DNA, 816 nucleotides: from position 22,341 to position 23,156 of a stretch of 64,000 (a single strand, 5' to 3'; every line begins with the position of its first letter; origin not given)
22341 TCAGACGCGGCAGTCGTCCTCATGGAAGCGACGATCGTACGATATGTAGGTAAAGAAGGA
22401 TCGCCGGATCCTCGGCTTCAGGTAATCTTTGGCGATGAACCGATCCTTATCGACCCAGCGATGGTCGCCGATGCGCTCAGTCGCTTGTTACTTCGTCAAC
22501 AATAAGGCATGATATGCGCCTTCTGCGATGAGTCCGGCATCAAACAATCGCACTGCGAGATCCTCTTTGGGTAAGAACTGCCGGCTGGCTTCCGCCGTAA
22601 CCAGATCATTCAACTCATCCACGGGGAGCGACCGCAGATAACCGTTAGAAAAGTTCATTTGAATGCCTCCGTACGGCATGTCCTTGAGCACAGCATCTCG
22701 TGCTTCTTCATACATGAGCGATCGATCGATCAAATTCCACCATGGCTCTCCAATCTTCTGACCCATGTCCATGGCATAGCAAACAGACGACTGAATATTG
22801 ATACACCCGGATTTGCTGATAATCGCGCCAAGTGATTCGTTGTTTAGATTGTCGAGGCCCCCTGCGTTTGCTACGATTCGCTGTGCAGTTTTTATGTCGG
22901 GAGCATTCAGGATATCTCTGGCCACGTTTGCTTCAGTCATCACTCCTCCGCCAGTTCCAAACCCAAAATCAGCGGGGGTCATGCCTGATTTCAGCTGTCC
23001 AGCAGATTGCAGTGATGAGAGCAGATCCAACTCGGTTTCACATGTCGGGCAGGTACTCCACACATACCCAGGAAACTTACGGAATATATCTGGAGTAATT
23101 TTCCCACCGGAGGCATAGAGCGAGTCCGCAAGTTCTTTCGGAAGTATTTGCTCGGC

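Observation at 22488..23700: Unrecognised ~400-aa non-Cys-rich C-terminal domain on the giant protein, with a small convergent ORF overlapping its stop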

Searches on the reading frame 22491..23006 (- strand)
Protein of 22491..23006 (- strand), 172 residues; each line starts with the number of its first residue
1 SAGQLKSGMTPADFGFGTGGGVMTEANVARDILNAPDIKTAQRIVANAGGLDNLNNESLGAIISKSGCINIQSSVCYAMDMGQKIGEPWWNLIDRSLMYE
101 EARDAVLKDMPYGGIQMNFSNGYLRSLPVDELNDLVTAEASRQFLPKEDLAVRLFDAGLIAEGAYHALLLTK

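Call 38: find_homologous_proteins(query=A1, max_evalue=0.01)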
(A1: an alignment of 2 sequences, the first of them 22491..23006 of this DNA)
Query A1 (2 sequences): 508 candidates shared short words with the query, none scored E <= 0.01.

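Call 41: find_related_loci(query=A1, collection=metagenome_contigs, flank=6000)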
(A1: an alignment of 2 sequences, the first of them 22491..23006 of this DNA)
Query A1 (172 aa) in metagenome_contigs; peptide patterns used: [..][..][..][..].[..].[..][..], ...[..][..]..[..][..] (x = any residue, [..] = any of these).
313 stretches matched a pattern, but none encodes a relative of the query by tblastn (E <= 1e-3).

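Call 43: search_solved_structures(query=A1, max_evalue=10)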
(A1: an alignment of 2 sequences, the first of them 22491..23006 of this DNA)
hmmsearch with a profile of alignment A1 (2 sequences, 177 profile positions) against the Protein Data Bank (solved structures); distinct sequences matched with E-value up to 10: 2.
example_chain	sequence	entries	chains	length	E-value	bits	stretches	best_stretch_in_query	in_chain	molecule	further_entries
7m3h_A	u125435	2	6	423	0.7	12.8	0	21-95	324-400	Hydroxymethylglutaryl-CoA reductase, degradative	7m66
7m1z_A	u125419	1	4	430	0.76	12.7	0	21-95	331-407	acetyl-CoA C-acetyltransferase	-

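Call 56: search_protein_families(library=pfam, proteins=[window:22491-23006:-], max_evalue=10)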
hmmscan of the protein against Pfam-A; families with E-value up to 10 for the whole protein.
window:22491-23006:- (172 aa): 0 families

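Call 64: find_related_loci(query=A1, collection=viral_contigs, flank=5000)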
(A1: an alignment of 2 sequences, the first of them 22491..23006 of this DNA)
Query A1 (172 aa) in viral_contigs; peptide patterns used: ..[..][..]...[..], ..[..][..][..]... (x = any residue, [..] = any of these).
92 stretches matched a pattern, but none encodes a relative of the query by tblastn (E <= 1e-3).

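Call 66: search_dna_similar(query=window:22491-23006:-, collection=plasmids, mode=protein, max_evalue=1)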
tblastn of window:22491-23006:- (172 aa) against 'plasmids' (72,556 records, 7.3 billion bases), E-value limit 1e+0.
No match.

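Call 67: search_dna_similar(query=window:22491-23006:-, collection=phages, mode=protein, max_evalue=1)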
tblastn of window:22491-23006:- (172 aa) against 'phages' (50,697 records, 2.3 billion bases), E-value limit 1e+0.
No match.

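Call 70: predict_structure(alignment_id=A1)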
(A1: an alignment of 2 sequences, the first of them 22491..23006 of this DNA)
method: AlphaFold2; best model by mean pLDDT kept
length: 172 residues; sequences in the alignment: 2
mean_pLDDT: 47.7   pTM: 0.32
mean pLDDT of the five models: 47.7, 47.6, 47.4, 47.3, 46.8
residues with pLDDT >= 90: 0; 70-90: 18; 50-70: 66; < 50: 88
segments of 3 or more residues with pLDDT < 50: 1-23, 63-127
pLDDT, mean of each block of 10 residues (from residue 1): 29 30 56 61 61 54 44 39 31 30 31 29 44 66 74 62 68 56
secondary structure, 60 per line:
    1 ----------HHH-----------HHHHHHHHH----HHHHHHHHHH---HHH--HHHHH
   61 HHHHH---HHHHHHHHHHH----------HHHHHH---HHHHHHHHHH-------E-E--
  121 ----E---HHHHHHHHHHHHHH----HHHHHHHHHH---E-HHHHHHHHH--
elements in order: H25-33 H38-47 H56-65 H69-79 H90-95 H99-108 H129-142 H147-156 H162-170

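Call 74: fold_search(model_id=the predicted structure, library=pdb)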
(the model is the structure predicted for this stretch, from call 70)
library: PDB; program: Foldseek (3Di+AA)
matches with E <= 10: 83; with E <= 0.001: 0
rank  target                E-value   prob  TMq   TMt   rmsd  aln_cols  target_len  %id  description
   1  6khi_G                1.3e+00  0.06  0.14  0.15  20.2       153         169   14  Supercomplex for cylic electron transport in cyanobacteria (released 2020-02-12)
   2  3w3v                  2.0e+00  0.11  0.27  0.07  12.0       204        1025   14  Crystal structure of Kap121p mutant D353K/E396K/D438K (released 2013-04-10)
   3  6khj_G                2.0e+00  0.04  0.14  0.15  20.3       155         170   15  Supercomplex for electron transfer (released 2020-02-12)
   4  9ca3_A                2.6e+00  0.04  0.14  0.10  20.6       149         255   12  Crystal structure of MarE C280S in complex with cyanide bound heme and its native substrate, beta-methyl-L-tryptophan (released 2025-04-02)
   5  3qou                  2.7e+00  0.09  0.25  0.17  10.1       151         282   15  Crystal Structure of E. coli YbbN (released 2011-02-23)
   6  5d2d_A                3.0e+00  0.05  0.19  0.16  15.5       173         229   16  Crystal structure of human 14-3-3 zeta in complex with CFTR R-domain peptide pS753-pS768 (released 2016-03-16)
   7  2gw1_A                3.2e+00  0.11  0.28  0.12  18.7       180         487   14  Crystal Structure of the Yeast Tom70 (released 2006-06-27)
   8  1ee5_A                3.3e+00  0.08  0.21  0.13  10.2       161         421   10  YEAST KARYOPHERIN (IMPORTIN) ALPHA IN A COMPLEX WITH A NUCLEOPLASMIN NLS PEPTIDE (released 2000-03-29)
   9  7fik_O                3.5e+00  0.08  0.25  0.10  11.2       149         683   16  The cryo-EM structure of the CR subunit from X. laevis NPC (released 2022-11-09)
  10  6s9l_A                3.9e+00  0.15  0.20  0.14   5.6        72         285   19  Designed Armadillo Repeat protein Lock1 bound to (KR)4KLSF target (released 2020-02-19)
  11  5mfm_F                3.9e+00  0.12  0.18  0.11   5.5        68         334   18  Designed armadillo repeat protein peptide fusion YIIIM6AII_GS11_(KR)5 (released 2017-09-13)
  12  2z6g                  3.9e+00  0.08  0.24  0.10   9.3       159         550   14  Crystal Structure of a Full-Length Zebrafish Beta-Catenin (released 2008-02-12)
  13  7vop_Z                4.1e+00  0.08  0.27  0.10  11.7       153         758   14  Cryo-EM structure of Xenopus laevis nuclear pore complex cytoplasmic ring subunit (released 2022-02-02)
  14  5wft                  4.3e+00  0.11  0.22  0.29   7.9        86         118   14  PelB 319-436 from Pseudomonas aeruginosa PAO1 (released 2017-10-04)
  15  5mfd_J                4.7e+00  0.12  0.19  0.11   5.4        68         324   15  Designed armadillo repeat protein YIIIM''6AII in complex with pD_(KR)5 (released 2017-07-19)
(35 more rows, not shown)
